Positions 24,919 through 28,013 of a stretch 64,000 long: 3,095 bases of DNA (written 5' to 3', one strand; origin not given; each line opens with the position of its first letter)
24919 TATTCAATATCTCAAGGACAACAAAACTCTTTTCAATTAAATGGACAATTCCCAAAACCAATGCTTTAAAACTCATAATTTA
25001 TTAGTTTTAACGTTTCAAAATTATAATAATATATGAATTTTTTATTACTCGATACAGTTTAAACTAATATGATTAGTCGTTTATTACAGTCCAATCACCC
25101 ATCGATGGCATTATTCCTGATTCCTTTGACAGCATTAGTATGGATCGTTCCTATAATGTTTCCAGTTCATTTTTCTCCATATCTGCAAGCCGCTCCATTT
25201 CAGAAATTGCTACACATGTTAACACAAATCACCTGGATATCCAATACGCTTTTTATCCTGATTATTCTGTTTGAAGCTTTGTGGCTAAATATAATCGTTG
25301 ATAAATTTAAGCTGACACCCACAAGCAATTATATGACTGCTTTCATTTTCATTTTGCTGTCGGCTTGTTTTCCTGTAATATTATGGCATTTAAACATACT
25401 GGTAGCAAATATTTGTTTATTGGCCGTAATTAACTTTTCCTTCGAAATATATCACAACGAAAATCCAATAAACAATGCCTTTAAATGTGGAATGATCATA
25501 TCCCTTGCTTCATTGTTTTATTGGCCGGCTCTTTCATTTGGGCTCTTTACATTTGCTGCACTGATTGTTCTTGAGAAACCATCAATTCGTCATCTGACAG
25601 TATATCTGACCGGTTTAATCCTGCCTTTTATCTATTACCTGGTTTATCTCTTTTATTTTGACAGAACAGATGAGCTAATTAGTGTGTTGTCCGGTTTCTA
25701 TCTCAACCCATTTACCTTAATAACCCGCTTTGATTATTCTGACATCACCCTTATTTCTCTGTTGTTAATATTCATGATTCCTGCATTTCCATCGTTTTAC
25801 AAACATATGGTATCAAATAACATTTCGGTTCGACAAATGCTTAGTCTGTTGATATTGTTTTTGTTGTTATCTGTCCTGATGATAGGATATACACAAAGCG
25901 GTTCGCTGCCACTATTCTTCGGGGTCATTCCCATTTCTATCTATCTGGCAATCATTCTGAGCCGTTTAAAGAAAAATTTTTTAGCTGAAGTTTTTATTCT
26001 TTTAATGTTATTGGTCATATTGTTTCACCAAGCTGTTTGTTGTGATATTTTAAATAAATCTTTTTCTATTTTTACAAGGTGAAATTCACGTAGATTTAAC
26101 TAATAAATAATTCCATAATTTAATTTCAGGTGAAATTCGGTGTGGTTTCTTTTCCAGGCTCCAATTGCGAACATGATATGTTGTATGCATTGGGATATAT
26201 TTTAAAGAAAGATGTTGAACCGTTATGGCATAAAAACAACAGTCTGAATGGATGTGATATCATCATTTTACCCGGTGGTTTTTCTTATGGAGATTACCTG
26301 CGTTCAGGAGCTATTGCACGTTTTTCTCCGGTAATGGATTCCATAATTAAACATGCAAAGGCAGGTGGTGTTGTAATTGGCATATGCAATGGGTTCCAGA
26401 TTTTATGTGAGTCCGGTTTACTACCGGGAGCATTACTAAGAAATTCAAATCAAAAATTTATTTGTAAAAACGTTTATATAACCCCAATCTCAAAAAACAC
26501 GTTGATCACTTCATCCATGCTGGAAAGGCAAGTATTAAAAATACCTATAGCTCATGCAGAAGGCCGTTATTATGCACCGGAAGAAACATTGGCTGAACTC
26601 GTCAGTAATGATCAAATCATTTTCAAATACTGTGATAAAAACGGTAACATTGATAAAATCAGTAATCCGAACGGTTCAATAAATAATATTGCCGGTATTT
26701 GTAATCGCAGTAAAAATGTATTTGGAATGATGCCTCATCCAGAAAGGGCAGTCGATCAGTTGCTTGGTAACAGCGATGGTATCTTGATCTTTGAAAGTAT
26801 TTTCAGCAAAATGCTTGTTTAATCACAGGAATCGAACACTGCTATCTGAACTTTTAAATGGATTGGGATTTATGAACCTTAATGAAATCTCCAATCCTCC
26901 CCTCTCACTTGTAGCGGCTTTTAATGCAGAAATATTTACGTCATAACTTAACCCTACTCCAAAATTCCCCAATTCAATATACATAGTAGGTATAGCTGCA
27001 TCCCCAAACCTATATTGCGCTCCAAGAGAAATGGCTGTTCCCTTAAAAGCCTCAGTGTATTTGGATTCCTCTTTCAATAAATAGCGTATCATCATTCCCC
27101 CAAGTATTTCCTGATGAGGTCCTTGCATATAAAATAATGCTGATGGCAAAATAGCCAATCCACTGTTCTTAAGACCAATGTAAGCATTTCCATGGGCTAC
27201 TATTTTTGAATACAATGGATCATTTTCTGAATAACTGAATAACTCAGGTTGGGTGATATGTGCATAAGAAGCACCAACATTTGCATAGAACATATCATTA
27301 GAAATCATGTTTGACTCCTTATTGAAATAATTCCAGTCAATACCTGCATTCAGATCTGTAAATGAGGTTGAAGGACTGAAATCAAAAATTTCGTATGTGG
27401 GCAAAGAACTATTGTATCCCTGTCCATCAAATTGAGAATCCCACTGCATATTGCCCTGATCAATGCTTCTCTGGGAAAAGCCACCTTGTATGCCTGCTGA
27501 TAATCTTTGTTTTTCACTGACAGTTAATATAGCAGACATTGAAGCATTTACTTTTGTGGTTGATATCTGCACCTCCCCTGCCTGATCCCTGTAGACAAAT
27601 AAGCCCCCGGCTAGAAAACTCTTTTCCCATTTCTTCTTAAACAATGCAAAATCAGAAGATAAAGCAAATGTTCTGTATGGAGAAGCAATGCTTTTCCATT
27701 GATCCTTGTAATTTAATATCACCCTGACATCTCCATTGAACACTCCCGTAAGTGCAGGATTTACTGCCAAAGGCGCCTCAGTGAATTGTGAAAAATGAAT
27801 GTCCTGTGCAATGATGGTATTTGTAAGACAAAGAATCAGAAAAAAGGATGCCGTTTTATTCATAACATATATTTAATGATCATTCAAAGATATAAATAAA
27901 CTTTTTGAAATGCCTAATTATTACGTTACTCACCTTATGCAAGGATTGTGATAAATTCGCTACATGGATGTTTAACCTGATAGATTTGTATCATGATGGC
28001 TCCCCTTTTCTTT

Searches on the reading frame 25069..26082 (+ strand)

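Call 23: search_protein_families(library=pfam, proteins=[window:25069-26082:+], max_evalue=0.001)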
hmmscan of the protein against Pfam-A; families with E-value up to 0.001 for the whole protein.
window:25069-26082:+ (337 aa): 1 family
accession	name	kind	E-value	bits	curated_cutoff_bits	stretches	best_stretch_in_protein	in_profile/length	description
PF19992.4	DUF6427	-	1.6e-07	31.3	25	1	55-320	37-292/301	Family of unknown function (DUF6427)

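Call 49: search_protein_families(library=ncbifam, proteins=[window:25069-26082:+], max_evalue=0.00001)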
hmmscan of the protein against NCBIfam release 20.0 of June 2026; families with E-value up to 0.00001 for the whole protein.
window:25069-26082:+ (337 aa): 0 families

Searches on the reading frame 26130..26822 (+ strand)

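Call 23: search_protein_families(library=pfam, proteins=[window:26130-26822:+], max_evalue=0.001)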
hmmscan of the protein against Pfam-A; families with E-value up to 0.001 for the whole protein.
window:26130-26822:+ (230 aa): 3 families
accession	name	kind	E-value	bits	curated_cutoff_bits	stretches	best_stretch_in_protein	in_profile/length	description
PF13507.12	GATase_5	-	3.1e-42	144.9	27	1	4-211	5-233/260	CobB/CobQ-like glutamine amidotransferase domain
PF07685.20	GATase_3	-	2.5e-10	40.7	27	1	25-95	23-91/196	CobB/CobQ-like glutamine amidotransferase domain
PF01965.30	DJ-1_PfpI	-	3.7e-05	24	26.6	1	42-100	62-115/165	DJ-1/PfpI family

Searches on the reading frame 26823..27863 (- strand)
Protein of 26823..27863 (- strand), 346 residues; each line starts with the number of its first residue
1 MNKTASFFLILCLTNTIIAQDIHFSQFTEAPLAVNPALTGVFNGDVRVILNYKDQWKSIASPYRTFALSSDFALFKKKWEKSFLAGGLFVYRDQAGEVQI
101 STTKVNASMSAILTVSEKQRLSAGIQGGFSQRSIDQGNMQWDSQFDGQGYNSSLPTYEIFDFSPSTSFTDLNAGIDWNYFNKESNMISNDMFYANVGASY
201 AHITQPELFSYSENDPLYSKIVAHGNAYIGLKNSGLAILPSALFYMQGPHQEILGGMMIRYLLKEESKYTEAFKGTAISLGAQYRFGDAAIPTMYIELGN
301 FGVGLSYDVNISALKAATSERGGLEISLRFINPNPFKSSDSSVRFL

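Call 7: search_protein_families(library=pfam, proteins=[window:26823-27863:-], max_evalue=0.001)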
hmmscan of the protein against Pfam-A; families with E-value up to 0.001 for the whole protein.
window:26823-27863:- (346 aa): 1 family
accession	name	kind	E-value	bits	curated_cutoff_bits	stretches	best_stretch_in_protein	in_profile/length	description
PF11751.14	PorP_SprF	-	2.3e-36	126.2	22.3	1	19-330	4-273/273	Type IX secretion system membrane protein PorP/SprF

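Call 49: search_protein_families(library=ncbifam, proteins=[window:26823-27863:-], max_evalue=0.00001)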
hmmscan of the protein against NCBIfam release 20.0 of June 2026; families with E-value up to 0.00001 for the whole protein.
window:26823-27863:- (346 aa): 1 family
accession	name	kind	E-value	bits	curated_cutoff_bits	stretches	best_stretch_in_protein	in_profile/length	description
TIGR03519.1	T9SS_PorP_fam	subfamily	2.9e-42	145.1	90.55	1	5-330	5-290/292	PorP/SprF family type IX secretion system membrane protein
